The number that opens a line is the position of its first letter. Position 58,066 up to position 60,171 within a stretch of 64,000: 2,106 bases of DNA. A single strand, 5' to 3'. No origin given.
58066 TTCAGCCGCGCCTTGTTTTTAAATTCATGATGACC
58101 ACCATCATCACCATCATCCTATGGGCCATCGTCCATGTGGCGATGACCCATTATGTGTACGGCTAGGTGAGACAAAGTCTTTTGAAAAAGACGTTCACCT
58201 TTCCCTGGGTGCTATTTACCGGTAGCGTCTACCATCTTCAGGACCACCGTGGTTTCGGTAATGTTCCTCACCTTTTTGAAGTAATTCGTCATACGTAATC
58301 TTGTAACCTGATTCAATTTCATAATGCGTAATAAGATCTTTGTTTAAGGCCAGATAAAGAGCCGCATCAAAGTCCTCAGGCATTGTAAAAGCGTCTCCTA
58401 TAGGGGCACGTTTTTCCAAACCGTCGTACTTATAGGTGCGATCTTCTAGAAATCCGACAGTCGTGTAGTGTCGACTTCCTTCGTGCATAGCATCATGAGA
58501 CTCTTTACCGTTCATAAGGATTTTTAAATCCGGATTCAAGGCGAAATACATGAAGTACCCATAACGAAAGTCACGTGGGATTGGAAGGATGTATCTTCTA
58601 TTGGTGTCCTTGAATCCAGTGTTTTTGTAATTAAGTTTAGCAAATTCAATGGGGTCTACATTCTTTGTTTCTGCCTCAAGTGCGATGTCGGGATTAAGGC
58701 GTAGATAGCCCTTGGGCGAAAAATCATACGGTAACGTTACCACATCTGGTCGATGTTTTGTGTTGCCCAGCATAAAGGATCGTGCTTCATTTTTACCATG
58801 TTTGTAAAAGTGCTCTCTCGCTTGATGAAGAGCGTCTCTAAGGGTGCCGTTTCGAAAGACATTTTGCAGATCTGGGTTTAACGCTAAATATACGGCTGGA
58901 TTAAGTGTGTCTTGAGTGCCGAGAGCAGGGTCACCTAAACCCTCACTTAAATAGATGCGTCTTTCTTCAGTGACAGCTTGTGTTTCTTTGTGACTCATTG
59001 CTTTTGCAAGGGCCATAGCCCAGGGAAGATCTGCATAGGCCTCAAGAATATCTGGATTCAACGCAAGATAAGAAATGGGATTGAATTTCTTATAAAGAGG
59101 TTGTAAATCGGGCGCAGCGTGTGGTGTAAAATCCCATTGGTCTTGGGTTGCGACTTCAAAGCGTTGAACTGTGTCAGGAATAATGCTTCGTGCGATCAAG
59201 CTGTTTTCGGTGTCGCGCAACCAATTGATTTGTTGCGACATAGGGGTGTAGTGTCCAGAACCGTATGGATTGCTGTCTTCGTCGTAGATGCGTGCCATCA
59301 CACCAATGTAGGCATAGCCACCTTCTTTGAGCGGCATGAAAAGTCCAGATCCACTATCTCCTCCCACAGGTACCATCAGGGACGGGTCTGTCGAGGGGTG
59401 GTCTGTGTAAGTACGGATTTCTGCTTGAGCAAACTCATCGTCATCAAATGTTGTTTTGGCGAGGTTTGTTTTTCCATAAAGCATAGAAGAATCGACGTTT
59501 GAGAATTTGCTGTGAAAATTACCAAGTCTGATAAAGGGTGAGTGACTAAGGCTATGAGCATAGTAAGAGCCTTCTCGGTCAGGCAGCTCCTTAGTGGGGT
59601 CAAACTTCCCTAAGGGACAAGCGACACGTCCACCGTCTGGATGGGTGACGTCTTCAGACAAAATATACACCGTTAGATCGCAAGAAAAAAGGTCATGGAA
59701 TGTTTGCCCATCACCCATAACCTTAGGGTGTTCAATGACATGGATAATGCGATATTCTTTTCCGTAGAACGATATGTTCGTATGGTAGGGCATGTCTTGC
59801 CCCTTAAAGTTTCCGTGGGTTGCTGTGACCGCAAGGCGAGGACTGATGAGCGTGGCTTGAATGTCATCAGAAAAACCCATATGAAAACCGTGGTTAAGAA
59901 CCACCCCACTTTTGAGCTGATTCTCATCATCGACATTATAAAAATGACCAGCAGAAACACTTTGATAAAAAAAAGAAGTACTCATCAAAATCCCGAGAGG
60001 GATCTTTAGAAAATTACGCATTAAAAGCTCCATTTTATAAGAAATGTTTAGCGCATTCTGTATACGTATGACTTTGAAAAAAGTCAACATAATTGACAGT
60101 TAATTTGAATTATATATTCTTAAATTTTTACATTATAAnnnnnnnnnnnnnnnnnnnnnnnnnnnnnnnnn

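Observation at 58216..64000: AT-richer three-gene cluster: different hydrolase-like heads fused to one shared C-terminal repeat module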

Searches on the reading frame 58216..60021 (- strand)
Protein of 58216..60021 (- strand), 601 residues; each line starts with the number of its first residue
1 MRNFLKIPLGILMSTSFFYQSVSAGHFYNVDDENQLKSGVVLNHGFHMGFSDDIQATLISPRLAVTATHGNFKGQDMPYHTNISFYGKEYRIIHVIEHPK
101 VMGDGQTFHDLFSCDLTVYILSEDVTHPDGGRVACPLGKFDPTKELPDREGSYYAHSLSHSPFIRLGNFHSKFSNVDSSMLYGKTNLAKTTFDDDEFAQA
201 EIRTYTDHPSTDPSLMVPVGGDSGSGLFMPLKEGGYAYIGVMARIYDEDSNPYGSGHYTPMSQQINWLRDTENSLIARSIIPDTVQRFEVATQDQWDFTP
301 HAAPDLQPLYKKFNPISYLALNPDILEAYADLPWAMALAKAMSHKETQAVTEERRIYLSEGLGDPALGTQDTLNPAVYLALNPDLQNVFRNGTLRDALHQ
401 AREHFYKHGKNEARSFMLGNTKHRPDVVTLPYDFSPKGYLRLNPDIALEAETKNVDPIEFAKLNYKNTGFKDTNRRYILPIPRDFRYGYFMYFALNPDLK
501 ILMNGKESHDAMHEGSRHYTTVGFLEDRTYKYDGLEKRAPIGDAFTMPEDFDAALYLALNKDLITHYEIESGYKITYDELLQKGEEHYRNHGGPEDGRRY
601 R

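Call 4: search_protein_families(library=pfam, proteins=[window:58216-60021:-], max_evalue=1)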
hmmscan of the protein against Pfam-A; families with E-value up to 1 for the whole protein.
window:58216-60021:- (601 aa): 0 families

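Call 8: find_homologous_proteins(query=window:58216-60021:-)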
Query window:58216-60021:- (601 aa): 20 proteins with E <= 0.001 among 8000 candidates.
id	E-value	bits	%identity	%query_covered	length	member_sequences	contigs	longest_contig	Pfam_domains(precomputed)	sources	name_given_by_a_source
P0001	0.0e+0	1410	100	100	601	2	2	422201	-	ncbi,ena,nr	ncbi:MAG: hypothetical protein H2057_05370 [Alphaproteobacteria bacterium]|nr:hypothetical protein [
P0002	0.0e+0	1049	76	99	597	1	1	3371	-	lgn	-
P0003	3.7e-232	790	61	100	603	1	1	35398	-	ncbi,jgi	jgi:hypothetical protein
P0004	2.9e-198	678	53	99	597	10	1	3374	-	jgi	jgi:hypothetical protein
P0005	1.6e-190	653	52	99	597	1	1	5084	-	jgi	jgi:hypothetical protein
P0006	5.7e-190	651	53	99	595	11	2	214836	-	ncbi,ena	ncbi:MAG: hypothetical protein ACK5YY_01620 [Alphaproteobacteria bacterium]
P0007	1.2e-186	640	52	96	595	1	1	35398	-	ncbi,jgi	jgi:hypothetical protein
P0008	1.2e-183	630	51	99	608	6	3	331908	-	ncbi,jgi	ncbi:MAG: hypothetical protein ACK5TR_04030 [Alphaproteobacteria bacterium]|jgi:hypothetical protein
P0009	1.8e-154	534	47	97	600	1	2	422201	-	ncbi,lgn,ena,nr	ncbi:MAG: hypothetical protein H2057_05380 [Alphaproteobacteria bacterium]|nr:hypothetical protein [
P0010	2.1e-151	524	46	97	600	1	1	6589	-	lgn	-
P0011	3.7e-125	437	44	91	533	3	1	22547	-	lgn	-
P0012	1.2e-112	396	48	68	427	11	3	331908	-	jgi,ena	jgi:hypothetical protein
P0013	2.8e-71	259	35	97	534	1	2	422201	-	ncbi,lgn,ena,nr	ncbi:MAG: hypothetical protein H2057_05410 [Alphaproteobacteria bacterium]|nr:hypothetical protein [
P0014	1.9e-69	253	35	99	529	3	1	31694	-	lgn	-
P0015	5.8e-68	248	31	92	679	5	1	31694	-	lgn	-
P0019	8.5e-59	218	32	84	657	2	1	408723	-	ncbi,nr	ncbi:MAG: hypothetical protein H2057_05420 [Alphaproteobacteria bacterium]|nr:hypothetical protein [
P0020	9.2e-12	62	32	37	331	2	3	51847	-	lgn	-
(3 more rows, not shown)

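Call 9: find_encoding_contigs(protein=P0009, flank=10000, max_places=4)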
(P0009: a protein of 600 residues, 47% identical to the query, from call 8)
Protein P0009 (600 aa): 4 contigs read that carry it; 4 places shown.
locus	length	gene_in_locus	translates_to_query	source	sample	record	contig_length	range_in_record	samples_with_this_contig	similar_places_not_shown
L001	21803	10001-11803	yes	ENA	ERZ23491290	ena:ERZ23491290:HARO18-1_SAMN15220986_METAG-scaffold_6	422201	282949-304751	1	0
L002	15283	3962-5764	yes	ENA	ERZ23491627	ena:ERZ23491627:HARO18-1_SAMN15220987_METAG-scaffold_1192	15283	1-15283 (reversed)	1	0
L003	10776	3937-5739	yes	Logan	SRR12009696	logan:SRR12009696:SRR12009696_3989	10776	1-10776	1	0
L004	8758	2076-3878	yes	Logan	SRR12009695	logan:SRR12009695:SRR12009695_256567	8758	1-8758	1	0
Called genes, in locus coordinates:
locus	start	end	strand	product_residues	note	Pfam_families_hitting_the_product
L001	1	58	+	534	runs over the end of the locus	-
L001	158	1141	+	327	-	PF11019:DUF2608 (weak)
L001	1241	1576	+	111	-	-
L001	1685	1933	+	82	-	-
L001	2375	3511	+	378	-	PF11019:DUF2608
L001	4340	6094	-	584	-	-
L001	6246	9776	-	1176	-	-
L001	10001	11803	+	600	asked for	-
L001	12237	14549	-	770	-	-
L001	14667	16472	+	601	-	-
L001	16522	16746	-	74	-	PF07330:DUF1467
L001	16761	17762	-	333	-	PF12146:Hydrolase_4, PF00561:Abhydrolase_1, PF12697:Abhydrolase_6, PF00756:Esterase (weak)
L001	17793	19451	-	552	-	PF00753:Lactamase_B, PF12706:Lactamase_B_2, PF22505:RNase_J_b_CASP, PF07521:RMMBL, PF17770:RNase_J_C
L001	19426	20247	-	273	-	PF03309:Pan_kinase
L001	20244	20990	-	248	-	PF03099:BPL_LplA_LipB, PF02237:BPL_C (weak)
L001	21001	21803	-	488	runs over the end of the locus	PF00361:Proton_antipo_M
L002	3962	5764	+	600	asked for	-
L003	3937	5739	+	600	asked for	-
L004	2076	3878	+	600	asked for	-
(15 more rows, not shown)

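Call 16: search_solved_structures(query=window:58216-60021:-, max_evalue=10, show_alignments=2)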
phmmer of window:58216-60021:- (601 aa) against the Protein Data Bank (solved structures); distinct sequences matched with E-value up to 10: 1.
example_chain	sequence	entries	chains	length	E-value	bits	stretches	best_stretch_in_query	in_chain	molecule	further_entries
5olc_A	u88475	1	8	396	0.7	11.5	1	452-507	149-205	Galactonate dehydratase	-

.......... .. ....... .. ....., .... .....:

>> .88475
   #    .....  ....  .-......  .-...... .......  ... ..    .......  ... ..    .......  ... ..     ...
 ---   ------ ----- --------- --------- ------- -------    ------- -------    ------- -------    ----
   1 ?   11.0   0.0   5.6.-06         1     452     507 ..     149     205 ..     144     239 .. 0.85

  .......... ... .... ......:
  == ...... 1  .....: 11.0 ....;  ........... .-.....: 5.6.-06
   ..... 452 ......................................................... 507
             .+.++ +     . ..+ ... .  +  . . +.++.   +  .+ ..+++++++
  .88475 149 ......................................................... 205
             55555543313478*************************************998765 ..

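Call 27: search_protein_families(library=ncbifam, proteins=[window:58216-60021:-, L001:6246-9776:-, L001:2375-3511:+, L001:158-1141:+], max_evalue=1)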
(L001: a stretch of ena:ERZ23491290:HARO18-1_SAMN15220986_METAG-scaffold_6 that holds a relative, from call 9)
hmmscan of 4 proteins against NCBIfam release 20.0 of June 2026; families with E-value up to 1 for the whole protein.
window:58216-60021:- (601 aa): 0 families

L001:6246-9776:- (1176 aa): 0 families

L001:2375-3511:+ (378 aa): 1 family
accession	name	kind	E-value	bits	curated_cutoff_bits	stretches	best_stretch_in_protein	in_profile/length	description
NF011997.0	PRK15453.1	equivalog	0.45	9.8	362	0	258-308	84-134/290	phosphoribulokinase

L001:158-1141:+ (327 aa): 0 families

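Call 28: search_protein_families(library=pfam, proteins=[L001:6246-9776:-, L001:2375-3511:+, L001:158-1141:+, L001:4340-6094:-, P0020, P0013, P0019], max_evalue=1)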
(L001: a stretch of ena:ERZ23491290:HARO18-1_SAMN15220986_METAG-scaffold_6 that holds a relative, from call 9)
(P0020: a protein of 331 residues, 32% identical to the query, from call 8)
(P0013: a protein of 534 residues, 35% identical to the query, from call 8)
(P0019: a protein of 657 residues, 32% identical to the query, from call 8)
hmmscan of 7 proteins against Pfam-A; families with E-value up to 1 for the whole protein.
L001:6246-9776:- (1176 aa): 0 families

L001:2375-3511:+ (378 aa): 1 family
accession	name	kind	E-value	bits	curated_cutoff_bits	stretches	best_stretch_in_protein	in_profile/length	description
PF11019.14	DUF2608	-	4.1e-10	40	22.6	1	75-215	75-209/244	Protein of unknown function (DUF2608)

L001:158-1141:+ (327 aa): 1 family
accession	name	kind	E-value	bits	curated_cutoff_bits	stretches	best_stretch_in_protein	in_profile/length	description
PF11019.14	DUF2608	-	3.1e-09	37.1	22.6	1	103-217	101-214/244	Protein of unknown function (DUF2608)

L001:4340-6094:- (584 aa): 0 families

P0020 (331 aa): 0 families

P0013 (534 aa): 3 families
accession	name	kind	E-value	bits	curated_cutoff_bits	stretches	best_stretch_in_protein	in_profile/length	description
PF00089.32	Trypsin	-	0.01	16.1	20.6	1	208-253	177-219/220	Trypsin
PF02197.22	RIIa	-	0.097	12.8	22.4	0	411-422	20-31/38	Regulatory subunit of type II PKA R-subunit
PF22641.2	TiaS_TCKD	-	0.25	11.8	27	1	232-262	3-33/156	TiaS TCKD domain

P0019 (657 aa): 1 family
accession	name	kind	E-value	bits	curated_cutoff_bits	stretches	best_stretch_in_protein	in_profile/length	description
PF08020.16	DUF1706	-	0.058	13.8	24.2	0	349-402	62-115/166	Protein of unknown function (DUF1706)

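Call 29: predict_structure(alignment_id=A2)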
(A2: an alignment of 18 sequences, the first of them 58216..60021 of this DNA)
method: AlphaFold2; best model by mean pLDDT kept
length: 601 residues; sequences in the alignment: 18
mean_pLDDT: 78.0   pTM: 0.54
mean pLDDT of the five models: 78.0, 77.4, 76.5, 75.9, 71.7
residues with pLDDT >= 90: 210; 70-90: 227; 50-70: 93; < 50: 71
segments of 3 or more residues with pLDDT < 50: 1-35, 162-179, 419-428
pLDDT, mean of each block of 10 residues (from residue 1): 38 36 33 52 80 86 90 86 85 92 63 86 90 91 74 76 41 45 76 78 73 56 79 91 64 72 94 95 93 88 59 80 93 94 90 76 66 81 78 93 79 55 42 81 91 91 72 75 88 94 91 90 89 85 84 94 94 94 95 88 88
secondary structure, 60 per line:
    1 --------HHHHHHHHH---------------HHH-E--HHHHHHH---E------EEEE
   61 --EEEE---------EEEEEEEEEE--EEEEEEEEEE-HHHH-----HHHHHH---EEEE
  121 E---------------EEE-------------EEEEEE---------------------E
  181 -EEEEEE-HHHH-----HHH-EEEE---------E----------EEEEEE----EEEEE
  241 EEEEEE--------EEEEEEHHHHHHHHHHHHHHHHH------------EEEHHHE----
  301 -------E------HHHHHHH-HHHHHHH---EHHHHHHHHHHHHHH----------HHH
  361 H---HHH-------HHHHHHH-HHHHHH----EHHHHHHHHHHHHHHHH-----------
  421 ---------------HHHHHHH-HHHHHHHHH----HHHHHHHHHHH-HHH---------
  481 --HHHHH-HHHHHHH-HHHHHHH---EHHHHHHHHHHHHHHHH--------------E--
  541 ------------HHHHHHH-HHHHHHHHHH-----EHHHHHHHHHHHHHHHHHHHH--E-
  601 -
elements in order: H9-17 H40-46 E57-60 E63-66 E76-85 E88-97 H99-102 H108-113 E117-121 E137-139 E153-158 E182-187 H189-192 E202-205 E226-231 E236-246 E255-260 H261-277 E290-292 H315-321 H323-329 H334-347 H358-361 H375-381 H383-388 H394-409 H436-442 H444-452 H457-467 H483-487 H489-495 H497-503 H508-523 H553-559 H561-570 H577-596

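Call 36: fold_search(model_id=the predicted structure, library=pdb)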
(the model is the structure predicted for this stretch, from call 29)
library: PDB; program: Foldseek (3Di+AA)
matches with E <= 10: 617; with E <= 0.001: 503
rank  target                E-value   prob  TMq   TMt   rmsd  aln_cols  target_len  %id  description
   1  2oq5                  3.2e-07  1.00  0.23  0.54   6.8       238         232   16  Crystal structure of DESC1, a new member of the type II transmembrane serine proteinases family (released 2007-04-10)
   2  1os8                  6.7e-07  1.00  0.25  0.60   5.5       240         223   12  RECOMBINANT STREPTOMYCES GRISEUS TRYPSIN (released 2003-08-19)
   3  8vis_D                7.1e-07  1.00  0.25  0.57   5.9       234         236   15  Human TMPRSS11D complexed with a disulfide-linked autoinhibitory DDDDK peptide (released 2024-01-31)
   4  1sgt                  7.9e-07  1.00  0.25  0.61   5.4       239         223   13  REFINED CRYSTAL STRUCTURE OF STREPTOMYCES GRISEUS TRYPSIN AT 1.7 ANGSTROMS RESOLUTION (released 1988-07-16)
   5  8vis_H                7.9e-07  1.00  0.25  0.57   5.9       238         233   15  Human TMPRSS11D complexed with a disulfide-linked autoinhibitory DDDDK peptide (released 2024-01-31)
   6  5f8t_A                7.9e-07  1.00  0.24  0.54   6.3       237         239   14  The crystal structure of human Plasma Kallikrein in complex with its peptide inhibitor pkalin-2 (released 2016-12-14)
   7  9azk_C                7.9e-07  1.00  0.23  0.51   7.2       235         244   16  Macrocyclic inhibitors targeting the prime site of the fibrinolytic serine protease plasmin (released 2024-10-30)
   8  7ths_B                8.4e-07  1.00  0.23  0.52   6.0       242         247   14  Macrocyclic plasmin inhibitor (released 2023-01-18)
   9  1oss                  8.8e-07  1.00  0.25  0.61   5.5       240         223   13  T190P STREPTOMYCES GRISEUS TRYPSIN IN COMPLEX WITH BENZAMIDINE (released 2003-08-19)
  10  1fiw_A                9.3e-07  1.00  0.23  0.48   8.4       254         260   13  THREE-DIMENSIONAL STRUCTURE OF BETA-ACROSIN FROM RAM SPERMATOZOA (released 2000-11-08)
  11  3w94_A                9.8e-07  1.00  0.25  0.55   5.9       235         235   14  Structure of Oryzias latipes enteropeptidase light chain (released 2014-02-19)
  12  3i77                  1.0e-06  1.00  0.25  0.60   5.2       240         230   13  35/99/170-loops of FXa in SGT (released 2010-06-02)
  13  9p1c_B                1.0e-06  1.00  0.23  0.53   7.1       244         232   16  Crystal structure of human TMPRSS11A S368A interacting with its own zymogen activation motif (released 2025-06-18)
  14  6d3x_A                1.1e-06  1.00  0.23  0.52   6.9       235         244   15  Highly Potent and Selective Plasmin Inhibitors Based on the Sunflower Trypsin Inhibitor-1 Scaffold Attenuate Fibrinoly (released 2019-01-23)
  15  8vis_B                1.2e-06  1.00  0.25  0.58   5.9       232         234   15  Human TMPRSS11D complexed with a disulfide-linked autoinhibitory DDDDK peptide (released 2024-01-31)
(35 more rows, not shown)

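Call 39: find_related_loci(query=A2, collection=genome_contigs, flank=10000)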
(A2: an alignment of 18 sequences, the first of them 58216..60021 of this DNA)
Query A2 (601 aa) in genome_contigs; peptide patterns used: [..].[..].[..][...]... (x = any residue, [..] = any of these).
16 stretches matched a pattern; 2 encode a relative of the query (tblastn E <= 1e-3); 1 distinct loci.
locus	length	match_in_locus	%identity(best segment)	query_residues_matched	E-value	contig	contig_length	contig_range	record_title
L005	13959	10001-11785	53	5-601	0e+0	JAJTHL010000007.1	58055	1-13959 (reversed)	MAG: Alphaproteobacteria bacterium isolate CoA8N_C25 k141_609578_flag_1_multi_20_1731_len_58055, whole genome shotgun se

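Call 62: find_encoding_contigs(protein=P0013, flank=10000, max_places=2)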
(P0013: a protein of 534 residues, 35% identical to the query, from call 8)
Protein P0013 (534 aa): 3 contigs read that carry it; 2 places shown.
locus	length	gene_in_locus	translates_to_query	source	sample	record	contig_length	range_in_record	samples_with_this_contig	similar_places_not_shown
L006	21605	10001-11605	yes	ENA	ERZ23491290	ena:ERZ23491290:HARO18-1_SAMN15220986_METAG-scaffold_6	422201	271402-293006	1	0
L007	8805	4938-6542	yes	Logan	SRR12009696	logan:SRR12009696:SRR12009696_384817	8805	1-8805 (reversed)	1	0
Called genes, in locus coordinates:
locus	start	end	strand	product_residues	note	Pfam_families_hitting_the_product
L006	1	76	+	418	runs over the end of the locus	PF00342:PGI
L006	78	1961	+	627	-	PF02518:HATPase_c, PF13589:HATPase_c_3, PF01119:DNA_mis_repair, PF08676:MutL_C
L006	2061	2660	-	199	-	-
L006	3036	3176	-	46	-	-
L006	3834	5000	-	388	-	PF01734:Patatin, PF12536:DUF3734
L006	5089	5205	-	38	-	-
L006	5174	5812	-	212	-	PF14681:UPRTase, PF00156:Pribosyltran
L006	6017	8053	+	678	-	-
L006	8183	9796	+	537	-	-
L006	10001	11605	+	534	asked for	-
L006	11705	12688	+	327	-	PF11019:DUF2608 (weak)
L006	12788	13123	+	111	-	-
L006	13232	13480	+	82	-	-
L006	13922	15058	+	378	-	PF11019:DUF2608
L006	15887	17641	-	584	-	-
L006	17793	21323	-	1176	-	-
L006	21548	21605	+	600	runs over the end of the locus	-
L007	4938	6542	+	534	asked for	-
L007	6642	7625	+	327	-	PF11019:DUF2608 (weak)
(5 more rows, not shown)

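Call 70: search_protein_families(library=pfam, proteins=[L005:6569-7396:+, L006:2061-2660:-], max_evalue=0.01)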
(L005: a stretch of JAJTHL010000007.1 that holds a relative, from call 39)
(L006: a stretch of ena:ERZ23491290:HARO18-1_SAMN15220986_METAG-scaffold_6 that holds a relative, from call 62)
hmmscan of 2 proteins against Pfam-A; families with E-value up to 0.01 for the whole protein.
L005:6569-7396:+ (275 aa): 1 family
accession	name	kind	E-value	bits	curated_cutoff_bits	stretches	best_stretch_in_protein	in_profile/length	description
PF03372.29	Exo_endo_phos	-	5.9e-17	62.6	24.5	1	41-235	2-174/225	Endonuclease/Exonuclease/phosphatase family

L006:2061-2660:- (199 aa): 0 families

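Call 83: find_encoding_contigs(protein=P0003, flank=10000, max_places=2)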
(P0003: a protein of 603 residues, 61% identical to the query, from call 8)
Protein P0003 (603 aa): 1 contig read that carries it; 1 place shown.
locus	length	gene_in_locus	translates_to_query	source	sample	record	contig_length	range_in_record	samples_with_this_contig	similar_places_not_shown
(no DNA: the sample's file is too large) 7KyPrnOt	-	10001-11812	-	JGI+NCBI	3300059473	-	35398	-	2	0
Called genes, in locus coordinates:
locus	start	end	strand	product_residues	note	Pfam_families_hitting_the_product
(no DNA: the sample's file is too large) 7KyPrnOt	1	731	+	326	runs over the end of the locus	PF11019:DUF2608 (weak)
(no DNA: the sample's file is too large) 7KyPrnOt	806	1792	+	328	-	PF11019:DUF2608 (weak)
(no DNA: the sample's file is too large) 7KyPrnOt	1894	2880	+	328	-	PF11019:DUF2608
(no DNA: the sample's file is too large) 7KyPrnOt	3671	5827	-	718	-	-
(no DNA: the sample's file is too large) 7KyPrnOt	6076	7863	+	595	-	-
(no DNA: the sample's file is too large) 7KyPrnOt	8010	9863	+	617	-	-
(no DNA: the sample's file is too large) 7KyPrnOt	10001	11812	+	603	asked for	-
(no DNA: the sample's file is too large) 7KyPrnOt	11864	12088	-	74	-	PF07330:DUF1467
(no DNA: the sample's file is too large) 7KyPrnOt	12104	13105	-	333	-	PF12146:Hydrolase_4, PF00561:Abhydrolase_1, PF12697:Abhydrolase_6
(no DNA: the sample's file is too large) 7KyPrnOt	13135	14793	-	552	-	PF00753:Lactamase_B, PF12706:Lactamase_B_2, PF22505:RNase_J_b_CASP, PF07521:RMMBL, PF17770:RNase_J_C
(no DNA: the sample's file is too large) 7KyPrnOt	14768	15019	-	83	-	?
